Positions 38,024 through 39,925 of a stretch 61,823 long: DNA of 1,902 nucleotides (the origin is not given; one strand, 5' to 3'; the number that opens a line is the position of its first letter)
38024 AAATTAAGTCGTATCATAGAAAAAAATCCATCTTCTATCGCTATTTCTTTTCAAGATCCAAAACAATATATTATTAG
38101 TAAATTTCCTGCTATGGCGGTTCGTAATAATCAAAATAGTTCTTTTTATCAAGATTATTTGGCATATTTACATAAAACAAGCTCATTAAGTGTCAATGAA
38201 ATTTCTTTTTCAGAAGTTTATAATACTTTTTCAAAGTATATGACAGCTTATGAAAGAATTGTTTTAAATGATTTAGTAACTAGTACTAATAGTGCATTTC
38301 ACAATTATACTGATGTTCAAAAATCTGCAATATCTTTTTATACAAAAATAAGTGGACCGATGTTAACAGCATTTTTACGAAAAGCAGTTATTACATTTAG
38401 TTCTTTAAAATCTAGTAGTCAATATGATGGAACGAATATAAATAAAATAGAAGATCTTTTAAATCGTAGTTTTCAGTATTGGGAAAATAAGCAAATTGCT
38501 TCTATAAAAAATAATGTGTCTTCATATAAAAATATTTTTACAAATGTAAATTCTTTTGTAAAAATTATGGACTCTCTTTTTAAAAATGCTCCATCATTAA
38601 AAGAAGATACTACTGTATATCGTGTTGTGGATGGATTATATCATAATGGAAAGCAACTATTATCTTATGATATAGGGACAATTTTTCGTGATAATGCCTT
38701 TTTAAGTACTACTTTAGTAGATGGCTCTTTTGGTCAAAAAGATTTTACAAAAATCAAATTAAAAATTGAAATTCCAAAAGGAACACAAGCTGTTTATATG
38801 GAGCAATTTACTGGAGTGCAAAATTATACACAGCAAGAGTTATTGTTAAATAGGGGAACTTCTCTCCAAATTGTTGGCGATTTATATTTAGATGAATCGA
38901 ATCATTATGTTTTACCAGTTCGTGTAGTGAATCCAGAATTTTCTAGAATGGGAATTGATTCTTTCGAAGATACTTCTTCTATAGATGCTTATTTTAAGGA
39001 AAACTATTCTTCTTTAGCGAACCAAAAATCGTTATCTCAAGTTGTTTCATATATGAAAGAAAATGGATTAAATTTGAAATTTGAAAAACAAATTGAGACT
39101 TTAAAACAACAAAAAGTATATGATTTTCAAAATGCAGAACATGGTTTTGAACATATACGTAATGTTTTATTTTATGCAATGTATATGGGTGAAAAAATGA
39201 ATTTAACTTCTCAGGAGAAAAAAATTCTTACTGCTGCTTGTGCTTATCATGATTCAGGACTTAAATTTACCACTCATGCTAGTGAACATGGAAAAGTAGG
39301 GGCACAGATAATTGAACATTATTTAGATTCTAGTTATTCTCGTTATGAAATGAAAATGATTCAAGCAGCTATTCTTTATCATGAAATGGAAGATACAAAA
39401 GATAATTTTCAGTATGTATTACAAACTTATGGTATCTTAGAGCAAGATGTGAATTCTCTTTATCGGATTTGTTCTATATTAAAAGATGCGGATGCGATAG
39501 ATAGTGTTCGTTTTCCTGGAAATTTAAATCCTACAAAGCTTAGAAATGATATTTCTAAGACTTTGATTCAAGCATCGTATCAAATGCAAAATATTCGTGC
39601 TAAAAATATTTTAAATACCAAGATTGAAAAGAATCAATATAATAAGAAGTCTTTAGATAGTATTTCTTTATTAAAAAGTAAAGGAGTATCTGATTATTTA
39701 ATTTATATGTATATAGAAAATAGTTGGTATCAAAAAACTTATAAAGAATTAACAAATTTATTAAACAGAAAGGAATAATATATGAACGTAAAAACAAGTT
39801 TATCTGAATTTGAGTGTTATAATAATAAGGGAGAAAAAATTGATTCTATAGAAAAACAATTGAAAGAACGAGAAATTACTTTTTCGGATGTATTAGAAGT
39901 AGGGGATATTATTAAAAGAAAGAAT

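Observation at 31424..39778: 2784-aa T7SS-linked protein stringing four different catalytic modules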

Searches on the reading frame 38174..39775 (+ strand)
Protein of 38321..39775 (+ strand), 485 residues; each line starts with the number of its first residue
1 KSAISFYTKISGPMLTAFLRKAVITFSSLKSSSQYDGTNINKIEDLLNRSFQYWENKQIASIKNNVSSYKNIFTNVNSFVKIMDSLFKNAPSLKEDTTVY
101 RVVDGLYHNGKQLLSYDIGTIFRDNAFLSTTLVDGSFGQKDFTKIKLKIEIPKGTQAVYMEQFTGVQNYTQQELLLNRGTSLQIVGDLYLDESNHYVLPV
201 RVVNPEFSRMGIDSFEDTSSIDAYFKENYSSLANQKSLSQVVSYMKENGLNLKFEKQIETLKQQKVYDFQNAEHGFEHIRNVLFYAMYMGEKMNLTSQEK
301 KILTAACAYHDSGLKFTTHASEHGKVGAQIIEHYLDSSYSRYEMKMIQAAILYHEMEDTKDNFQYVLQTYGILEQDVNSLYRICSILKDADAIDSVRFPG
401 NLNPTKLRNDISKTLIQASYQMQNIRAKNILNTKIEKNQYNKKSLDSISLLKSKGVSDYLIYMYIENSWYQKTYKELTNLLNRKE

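Call 12: search_protein_families(library=pfam, proteins=[window:38321-39775:+], max_evalue=5)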
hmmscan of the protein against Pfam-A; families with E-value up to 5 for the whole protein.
window:38321-39775:+ (485 aa): 3 families
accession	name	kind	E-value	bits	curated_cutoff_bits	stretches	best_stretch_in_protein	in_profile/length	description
PF03496.20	ADPrib_exo_Tox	-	2.7e-17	63.2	23.4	1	67-184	45-173/196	ADP-ribosyltransferase exoenzyme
PF01966.28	HD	-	5e-09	36.9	22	1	276-394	2-114/116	HD domain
PF20404.3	DUF6694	-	1.2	10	24.3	1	297-334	61-97/102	Family of unknown function (DUF6694)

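Call 13: search_protein_families(library=ncbifam, proteins=[window:38321-39775:+], max_evalue=5)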
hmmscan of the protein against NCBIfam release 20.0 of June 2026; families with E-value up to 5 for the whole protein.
window:38321-39775:+ (485 aa): 2 families
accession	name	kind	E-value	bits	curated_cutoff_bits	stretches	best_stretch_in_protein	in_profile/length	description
TIGR01596.1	cas3_HD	equivalog_domain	0.011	15.8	43.45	1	277-354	3-100/178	CRISPR-associated endonuclease Cas3''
TIGR00277.1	HDIG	domain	0.023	14.6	27.6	1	274-334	4-68/84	HDIG domain-containing metalloprotein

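Call 92: find_related_loci(query=A7, collection=metagenome_contigs, flank=6000)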
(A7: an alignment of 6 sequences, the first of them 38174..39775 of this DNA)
Query A7 (534 aa) in metagenome_contigs; peptide patterns used: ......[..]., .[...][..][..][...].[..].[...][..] (x = any residue, [..] = any of these).
600 stretches matched a pattern (row limit reached: there are more); 297 encode a relative of the query (tblastn E <= 1e-3); the best 80 are kept; 80 distinct loci.
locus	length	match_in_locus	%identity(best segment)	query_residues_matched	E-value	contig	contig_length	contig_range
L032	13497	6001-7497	35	6-513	1e-94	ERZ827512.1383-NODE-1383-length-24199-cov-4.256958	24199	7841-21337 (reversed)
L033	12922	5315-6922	25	56-515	2e-37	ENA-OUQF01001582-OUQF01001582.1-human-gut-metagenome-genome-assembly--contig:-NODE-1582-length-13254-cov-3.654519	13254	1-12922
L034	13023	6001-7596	39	50-510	2e-31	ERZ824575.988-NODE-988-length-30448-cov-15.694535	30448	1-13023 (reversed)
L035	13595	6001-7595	39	50-510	7e-31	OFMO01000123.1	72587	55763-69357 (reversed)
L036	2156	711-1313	33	284-483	2e-24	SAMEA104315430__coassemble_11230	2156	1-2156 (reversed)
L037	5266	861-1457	29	319-502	3e-20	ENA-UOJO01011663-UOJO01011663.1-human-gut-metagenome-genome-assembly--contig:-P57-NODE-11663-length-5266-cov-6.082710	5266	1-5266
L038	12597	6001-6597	29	319-502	3e-20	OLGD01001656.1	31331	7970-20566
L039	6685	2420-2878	35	323-472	1e-19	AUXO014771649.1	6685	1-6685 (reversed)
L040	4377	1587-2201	31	266-472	1e-19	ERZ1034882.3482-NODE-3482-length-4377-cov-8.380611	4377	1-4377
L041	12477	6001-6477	30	319-463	2e-19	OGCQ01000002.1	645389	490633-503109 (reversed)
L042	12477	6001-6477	30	319-463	3e-19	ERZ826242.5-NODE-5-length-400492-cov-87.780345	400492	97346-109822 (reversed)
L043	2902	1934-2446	34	313-473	2e-19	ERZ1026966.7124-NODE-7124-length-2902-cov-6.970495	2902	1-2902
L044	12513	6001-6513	33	313-473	2e-19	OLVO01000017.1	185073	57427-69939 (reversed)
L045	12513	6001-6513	34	313-473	3e-19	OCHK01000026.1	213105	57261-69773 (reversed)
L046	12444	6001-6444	37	318-469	6e-19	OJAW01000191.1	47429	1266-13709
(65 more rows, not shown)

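Call 99: search_solved_structures(query=A7, max_evalue=1, show_alignments=0)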
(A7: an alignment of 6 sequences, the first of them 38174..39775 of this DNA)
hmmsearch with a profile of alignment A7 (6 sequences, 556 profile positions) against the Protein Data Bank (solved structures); distinct sequences matched with E-value up to 1: 38.
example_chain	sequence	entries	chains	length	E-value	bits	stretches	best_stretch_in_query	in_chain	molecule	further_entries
1ojq_A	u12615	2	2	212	1e-15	60.4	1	169-260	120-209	ADP-RIBOSYLTRANSFERASE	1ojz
4fk7_A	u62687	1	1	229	3.6e-11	45.4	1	125-242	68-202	Putative ADP-ribosyltransferase Certhrax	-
5urp_A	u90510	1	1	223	5.4e-10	41.5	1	133-247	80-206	Toxin 2A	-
9vej_H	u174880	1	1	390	1.6e-09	39.9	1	104-261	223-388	Vip2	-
9veg_H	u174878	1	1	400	1.6e-09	39.9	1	105-260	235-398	Vip2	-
1qs2_A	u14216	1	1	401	2.4e-09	39.4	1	133-261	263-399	ADP-RIBOSYLTRANSFERASE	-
1qs1_A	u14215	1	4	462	1.5e-08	36.7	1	108-261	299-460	ADP-RIBOSYLTRANSFERASE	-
8za7_B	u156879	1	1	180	2.3e-07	32.8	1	135-242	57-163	Lmo0066 protein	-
4tr5_A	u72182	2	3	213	2.2e-06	29.6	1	176-256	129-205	C3larvin | Toxin-like protein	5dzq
4xsg_B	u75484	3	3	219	3.1e-06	29.1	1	138-252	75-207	ADP-ribosyltransferase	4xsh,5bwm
1g24_A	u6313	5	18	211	9.3e-06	27.5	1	184-259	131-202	EXOENZYME C3 | MONO-ADP-RIBOSYLTRANSFERASE C3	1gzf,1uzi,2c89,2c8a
7vnj_H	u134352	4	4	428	9.5e-06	27.5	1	177-259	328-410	ADP-ribosyltransferase enzymatic component | CdtA | ADP-ribosylating binary toxin enzymatic subunit CdtA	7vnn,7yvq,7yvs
2a78_B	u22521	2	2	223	1.1e-05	27.3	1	184-259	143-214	Mono-ADP-ribosyltransferase C3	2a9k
2c8g_A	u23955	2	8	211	1.1e-05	27.2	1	184-259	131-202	MONO-ADP-RIBOSYLTRANSFERASE C3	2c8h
3bw8_A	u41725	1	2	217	1.2e-05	27.2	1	180-258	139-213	Mono-ADP-ribosyltransferase C3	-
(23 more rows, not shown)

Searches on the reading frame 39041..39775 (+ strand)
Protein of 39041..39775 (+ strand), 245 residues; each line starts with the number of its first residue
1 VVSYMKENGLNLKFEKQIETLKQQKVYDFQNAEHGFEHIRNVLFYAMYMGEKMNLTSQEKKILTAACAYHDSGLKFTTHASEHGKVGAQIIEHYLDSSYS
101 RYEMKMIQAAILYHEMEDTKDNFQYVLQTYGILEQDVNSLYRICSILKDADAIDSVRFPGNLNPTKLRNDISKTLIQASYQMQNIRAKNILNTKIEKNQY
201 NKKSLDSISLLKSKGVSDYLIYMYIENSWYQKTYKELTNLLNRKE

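Call 33: search_solved_structures(query=window:39041-39775:+, max_evalue=10, show_alignments=2)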
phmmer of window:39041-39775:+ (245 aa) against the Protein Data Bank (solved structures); distinct sequences matched with E-value up to 10: 5.
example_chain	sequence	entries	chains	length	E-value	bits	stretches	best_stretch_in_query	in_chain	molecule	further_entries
8jgx_A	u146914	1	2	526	0.078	15.6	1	39-143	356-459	Exopolyphosphatase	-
8jgo_A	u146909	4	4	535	0.45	13.2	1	58-155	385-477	Exopolyphosphatase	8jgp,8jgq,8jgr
8jgt_A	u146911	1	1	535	0.45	13.2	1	58-155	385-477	Exopolyphosphatase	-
3dhn_A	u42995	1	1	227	1.2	11.8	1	132-166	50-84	NAD-dependent epimerase/dehydratase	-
2por_A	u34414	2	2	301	1.9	11.1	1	46-104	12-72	PORIN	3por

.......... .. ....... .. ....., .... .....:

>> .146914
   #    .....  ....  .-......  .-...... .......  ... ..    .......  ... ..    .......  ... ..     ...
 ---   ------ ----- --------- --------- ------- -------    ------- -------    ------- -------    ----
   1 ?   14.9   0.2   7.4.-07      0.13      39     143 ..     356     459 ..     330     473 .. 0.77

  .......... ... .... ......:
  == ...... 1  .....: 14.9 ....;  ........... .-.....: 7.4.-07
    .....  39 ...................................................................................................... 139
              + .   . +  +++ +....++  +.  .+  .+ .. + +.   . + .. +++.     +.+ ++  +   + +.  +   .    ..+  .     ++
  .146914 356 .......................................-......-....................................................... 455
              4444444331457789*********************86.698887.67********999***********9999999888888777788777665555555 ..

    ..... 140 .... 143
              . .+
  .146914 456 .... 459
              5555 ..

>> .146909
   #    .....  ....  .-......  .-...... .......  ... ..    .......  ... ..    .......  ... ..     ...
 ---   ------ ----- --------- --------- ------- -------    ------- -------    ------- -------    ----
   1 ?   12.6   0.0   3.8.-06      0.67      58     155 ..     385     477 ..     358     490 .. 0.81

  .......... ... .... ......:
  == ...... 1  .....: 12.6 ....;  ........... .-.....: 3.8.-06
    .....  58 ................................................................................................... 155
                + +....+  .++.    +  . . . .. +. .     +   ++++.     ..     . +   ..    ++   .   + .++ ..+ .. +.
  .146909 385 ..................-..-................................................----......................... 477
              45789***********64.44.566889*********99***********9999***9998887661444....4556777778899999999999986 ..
